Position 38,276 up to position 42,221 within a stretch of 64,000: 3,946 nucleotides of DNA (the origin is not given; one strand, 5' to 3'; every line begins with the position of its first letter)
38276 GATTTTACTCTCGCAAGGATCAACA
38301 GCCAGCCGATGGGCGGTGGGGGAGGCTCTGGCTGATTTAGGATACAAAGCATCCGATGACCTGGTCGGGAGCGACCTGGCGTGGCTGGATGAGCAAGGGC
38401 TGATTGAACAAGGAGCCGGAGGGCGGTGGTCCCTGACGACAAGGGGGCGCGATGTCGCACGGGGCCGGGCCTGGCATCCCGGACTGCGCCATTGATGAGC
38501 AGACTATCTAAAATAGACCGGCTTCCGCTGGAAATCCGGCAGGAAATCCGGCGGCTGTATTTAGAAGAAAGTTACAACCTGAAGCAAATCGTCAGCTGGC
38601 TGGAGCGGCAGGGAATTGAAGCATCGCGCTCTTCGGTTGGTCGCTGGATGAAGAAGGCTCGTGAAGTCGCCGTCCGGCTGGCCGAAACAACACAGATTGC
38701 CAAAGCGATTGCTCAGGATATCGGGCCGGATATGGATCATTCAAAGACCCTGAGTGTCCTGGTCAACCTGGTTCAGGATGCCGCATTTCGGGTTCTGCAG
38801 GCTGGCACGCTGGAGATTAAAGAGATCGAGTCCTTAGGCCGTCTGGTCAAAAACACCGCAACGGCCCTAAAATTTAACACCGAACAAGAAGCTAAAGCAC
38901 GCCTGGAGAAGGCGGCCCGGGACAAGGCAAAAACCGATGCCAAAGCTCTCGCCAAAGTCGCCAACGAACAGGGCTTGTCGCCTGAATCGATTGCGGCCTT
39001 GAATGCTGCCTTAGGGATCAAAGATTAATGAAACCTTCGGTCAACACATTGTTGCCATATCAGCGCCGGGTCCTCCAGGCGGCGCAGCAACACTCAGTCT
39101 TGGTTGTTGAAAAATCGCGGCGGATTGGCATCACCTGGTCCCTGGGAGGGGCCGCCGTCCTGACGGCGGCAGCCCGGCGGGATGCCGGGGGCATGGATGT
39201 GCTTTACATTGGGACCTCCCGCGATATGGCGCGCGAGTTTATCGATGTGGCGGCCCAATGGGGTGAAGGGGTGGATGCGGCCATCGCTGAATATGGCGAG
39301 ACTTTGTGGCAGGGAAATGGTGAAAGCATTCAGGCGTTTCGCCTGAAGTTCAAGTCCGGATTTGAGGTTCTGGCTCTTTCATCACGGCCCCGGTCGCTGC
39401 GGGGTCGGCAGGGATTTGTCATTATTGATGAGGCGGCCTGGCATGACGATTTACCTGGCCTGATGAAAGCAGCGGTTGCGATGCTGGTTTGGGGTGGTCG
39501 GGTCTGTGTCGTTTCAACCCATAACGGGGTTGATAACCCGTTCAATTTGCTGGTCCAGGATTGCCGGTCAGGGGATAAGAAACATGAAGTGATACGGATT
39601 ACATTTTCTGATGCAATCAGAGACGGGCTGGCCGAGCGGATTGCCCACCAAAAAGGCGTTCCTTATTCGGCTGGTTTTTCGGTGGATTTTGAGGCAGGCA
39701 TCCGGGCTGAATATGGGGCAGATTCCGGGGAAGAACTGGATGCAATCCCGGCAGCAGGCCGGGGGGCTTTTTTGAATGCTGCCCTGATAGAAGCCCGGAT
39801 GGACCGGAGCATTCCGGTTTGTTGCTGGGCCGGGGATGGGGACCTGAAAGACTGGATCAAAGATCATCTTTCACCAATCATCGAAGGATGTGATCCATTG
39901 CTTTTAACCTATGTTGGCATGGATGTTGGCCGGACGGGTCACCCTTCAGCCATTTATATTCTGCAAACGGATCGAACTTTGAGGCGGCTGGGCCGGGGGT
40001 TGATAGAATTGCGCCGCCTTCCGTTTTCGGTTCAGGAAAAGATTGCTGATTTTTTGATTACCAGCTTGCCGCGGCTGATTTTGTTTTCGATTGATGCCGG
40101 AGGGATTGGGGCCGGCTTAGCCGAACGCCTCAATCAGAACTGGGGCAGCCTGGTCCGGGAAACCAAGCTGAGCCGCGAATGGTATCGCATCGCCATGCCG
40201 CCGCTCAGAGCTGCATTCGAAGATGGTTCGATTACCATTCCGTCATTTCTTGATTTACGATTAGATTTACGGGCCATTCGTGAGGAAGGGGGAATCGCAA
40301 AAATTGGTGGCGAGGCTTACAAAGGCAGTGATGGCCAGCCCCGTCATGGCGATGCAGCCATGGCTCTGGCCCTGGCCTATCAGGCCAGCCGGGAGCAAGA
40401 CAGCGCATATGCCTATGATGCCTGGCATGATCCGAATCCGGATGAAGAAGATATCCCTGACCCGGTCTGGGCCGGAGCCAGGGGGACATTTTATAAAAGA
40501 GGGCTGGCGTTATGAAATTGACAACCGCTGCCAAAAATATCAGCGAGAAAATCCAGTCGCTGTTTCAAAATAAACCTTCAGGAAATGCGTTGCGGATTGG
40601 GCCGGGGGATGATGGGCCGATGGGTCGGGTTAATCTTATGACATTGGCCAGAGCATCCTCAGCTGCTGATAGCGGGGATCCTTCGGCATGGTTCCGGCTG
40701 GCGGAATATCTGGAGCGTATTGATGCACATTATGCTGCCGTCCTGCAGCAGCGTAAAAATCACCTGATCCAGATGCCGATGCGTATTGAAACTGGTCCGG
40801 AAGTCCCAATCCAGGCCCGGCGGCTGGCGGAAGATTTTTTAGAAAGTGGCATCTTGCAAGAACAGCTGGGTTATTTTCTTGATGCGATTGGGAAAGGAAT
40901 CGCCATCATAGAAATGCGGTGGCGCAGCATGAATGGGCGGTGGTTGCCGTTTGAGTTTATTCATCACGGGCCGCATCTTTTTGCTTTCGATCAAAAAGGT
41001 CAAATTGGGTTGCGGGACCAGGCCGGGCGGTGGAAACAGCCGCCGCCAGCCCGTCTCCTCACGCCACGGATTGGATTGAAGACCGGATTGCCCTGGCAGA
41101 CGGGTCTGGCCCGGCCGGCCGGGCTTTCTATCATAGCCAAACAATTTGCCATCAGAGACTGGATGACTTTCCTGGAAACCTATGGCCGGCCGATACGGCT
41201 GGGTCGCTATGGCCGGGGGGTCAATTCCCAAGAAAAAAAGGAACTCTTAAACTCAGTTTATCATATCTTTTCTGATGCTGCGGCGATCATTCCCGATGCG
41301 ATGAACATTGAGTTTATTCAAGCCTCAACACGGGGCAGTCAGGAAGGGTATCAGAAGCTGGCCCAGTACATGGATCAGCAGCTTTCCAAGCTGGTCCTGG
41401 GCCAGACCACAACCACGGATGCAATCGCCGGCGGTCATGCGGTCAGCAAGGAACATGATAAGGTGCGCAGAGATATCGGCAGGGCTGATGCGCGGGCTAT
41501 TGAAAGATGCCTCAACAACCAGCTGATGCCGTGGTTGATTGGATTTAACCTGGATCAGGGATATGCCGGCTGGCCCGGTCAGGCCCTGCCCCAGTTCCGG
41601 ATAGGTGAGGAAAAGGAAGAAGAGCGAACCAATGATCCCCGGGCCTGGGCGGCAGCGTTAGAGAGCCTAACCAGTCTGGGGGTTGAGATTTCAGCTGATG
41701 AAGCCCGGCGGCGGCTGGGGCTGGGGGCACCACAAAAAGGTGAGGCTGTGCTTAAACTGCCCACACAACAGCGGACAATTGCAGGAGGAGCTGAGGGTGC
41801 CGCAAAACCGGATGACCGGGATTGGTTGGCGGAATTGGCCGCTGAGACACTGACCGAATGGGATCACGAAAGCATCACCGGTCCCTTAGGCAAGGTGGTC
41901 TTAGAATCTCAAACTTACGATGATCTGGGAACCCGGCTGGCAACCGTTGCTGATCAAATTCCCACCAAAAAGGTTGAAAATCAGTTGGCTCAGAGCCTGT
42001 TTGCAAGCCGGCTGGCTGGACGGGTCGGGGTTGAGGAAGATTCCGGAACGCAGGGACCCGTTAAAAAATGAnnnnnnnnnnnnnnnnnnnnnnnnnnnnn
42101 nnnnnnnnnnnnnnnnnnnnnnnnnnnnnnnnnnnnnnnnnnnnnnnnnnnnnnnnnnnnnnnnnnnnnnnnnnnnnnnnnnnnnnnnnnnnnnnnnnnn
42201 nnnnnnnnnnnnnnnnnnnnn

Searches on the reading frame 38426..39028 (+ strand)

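Call 48: search_protein_families(library=pfam, proteins=[window:38426-39028:+], max_evalue=0.001)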
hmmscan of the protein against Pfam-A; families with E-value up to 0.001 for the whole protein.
window:38426-39028:+ (200 aa): 3 families
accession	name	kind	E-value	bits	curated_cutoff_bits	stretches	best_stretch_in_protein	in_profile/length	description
PF11985.13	Phage_Mu_Gp27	-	2.3e-22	80.6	28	1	30-196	1-170/173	Bacteriophage Mu, Gp27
PF14420.11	Clr5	-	4.5e-05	23.9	22.3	1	37-77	8-49/54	Clr5 domain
PF13565.12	HTH_32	-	6.7e-05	23.8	33.7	1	15-75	16-73/73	Homeodomain-like domain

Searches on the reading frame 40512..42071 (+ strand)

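Call 48: search_protein_families(library=pfam, proteins=[window:40512-42071:+], max_evalue=0.001)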
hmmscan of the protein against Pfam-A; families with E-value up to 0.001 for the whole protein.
window:40512-42071:+ (519 aa): 1 family
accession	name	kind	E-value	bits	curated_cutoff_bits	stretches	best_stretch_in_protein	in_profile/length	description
PF06074.18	Portal_Mu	-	4.8e-81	273.1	23.9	1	62-404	2-336/336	Portal protein of Mu bacteriophage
